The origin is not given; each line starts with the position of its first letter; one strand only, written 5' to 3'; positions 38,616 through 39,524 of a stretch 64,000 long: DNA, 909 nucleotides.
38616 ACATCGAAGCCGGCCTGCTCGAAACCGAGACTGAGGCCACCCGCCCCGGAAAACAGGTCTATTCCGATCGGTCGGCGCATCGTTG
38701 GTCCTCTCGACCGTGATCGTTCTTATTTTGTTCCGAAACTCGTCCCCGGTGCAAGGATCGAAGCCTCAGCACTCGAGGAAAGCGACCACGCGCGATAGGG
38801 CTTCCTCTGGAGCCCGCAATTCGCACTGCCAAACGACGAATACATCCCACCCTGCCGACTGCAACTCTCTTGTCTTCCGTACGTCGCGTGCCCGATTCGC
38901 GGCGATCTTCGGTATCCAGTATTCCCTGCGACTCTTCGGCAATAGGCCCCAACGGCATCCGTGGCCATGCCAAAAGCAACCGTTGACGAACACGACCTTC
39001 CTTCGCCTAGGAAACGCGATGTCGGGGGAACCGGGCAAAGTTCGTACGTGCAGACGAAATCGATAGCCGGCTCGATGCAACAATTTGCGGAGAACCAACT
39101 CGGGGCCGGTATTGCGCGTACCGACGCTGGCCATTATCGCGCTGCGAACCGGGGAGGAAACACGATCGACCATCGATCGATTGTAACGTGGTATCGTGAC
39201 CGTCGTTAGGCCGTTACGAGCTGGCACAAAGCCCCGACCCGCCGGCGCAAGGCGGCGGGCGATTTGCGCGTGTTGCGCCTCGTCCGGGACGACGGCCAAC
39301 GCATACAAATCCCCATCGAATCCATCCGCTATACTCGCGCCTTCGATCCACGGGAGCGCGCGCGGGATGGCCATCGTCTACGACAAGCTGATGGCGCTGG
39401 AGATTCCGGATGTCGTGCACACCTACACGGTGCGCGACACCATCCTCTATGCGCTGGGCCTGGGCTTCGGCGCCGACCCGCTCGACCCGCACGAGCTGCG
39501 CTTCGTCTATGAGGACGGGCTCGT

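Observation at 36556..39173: Horizontally acquired m5C-MTase / restriction endonuclease / Vsr island inserted flush against the fdsD stop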

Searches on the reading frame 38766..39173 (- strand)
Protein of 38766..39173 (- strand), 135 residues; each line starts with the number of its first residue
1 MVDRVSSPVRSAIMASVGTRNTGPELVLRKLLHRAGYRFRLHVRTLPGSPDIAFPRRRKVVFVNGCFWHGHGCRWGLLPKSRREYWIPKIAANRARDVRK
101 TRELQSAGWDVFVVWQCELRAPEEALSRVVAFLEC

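Call 4: search_protein_families(library=pfam, proteins=[window:38766-39173:-], max_evalue=0.01)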
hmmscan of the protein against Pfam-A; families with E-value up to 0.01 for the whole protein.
window:38766-39173:- (135 aa): 2 families
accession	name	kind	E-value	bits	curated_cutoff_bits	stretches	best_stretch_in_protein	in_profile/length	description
PF03852.21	Vsr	-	3.9e-26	91.1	27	1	8-74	7-73/74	DNA mismatch endonuclease Vsr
PF18741.7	MTES_1575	-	0.0013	19.1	38.2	1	91-133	53-96/96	REase_MTES_1575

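Call 5: search_protein_families(library=ncbifam, proteins=[window:38766-39173:-], max_evalue=1)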
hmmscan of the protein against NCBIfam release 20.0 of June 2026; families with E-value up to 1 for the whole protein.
window:38766-39173:- (135 aa): 2 families
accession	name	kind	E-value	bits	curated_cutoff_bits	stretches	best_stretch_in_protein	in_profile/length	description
TIGR00632.1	vsr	subfamily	4.4e-42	143.1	97.85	1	1-118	1-119/119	DNA mismatch endonuclease Vsr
NF007294.0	PRK09767.1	equivalog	0.015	15.4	218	1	95-129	71-105/117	DUF559 domain-containing protein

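Call 6: search_protein_families(library=padloc, proteins=[window:38766-39173:-], max_evalue=1)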
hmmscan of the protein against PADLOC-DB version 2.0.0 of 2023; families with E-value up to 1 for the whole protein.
window:38766-39173:- (135 aa): 1 family
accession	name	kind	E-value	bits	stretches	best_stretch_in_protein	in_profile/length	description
PDLC03397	Vsr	-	2e-27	94.2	1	3-124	3-124/156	Type II nicking endonuclease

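Call 88: search_solved_structures(query=window:38766-39173:-, max_evalue=0.001, show_alignments=1)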
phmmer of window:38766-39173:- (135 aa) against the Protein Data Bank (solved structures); distinct sequences matched with E-value up to 0.001: 3.
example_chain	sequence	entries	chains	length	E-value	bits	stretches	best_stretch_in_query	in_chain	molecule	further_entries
1cw0_A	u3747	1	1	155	1.7e-27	98.9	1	8-126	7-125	PROTEIN (DNA MISMATCH ENDONUCLEASE)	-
1vsr_A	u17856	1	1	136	3e-24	88.4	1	25-126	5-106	PROTEIN (VSR ENDONUCLEASE)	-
1odg_A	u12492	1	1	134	5.5e-24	87.5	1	28-126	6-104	DNA MISMATCH ENDONUCLEASE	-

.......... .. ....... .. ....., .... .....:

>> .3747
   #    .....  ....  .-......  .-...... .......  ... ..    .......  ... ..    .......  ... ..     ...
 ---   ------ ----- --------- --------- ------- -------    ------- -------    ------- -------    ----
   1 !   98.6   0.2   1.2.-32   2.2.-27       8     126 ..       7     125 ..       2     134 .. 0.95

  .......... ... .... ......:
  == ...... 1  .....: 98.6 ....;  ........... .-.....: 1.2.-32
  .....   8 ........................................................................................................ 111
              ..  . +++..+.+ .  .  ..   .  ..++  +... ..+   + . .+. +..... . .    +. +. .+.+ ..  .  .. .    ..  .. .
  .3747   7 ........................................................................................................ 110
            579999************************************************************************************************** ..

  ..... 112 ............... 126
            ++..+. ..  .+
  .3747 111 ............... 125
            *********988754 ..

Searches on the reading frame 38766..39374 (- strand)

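Call 4: search_protein_families(library=pfam, proteins=[window:38766-39374:-], max_evalue=0.01)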
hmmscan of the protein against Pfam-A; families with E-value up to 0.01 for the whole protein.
window:38766-39374:- (202 aa): 2 families
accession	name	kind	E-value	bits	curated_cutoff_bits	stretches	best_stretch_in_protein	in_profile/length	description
PF03852.21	Vsr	-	9.9e-26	89.8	27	1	75-141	7-73/74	DNA mismatch endonuclease Vsr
PF18741.7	MTES_1575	-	0.0024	18.3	38.2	1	158-200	53-96/96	REase_MTES_1575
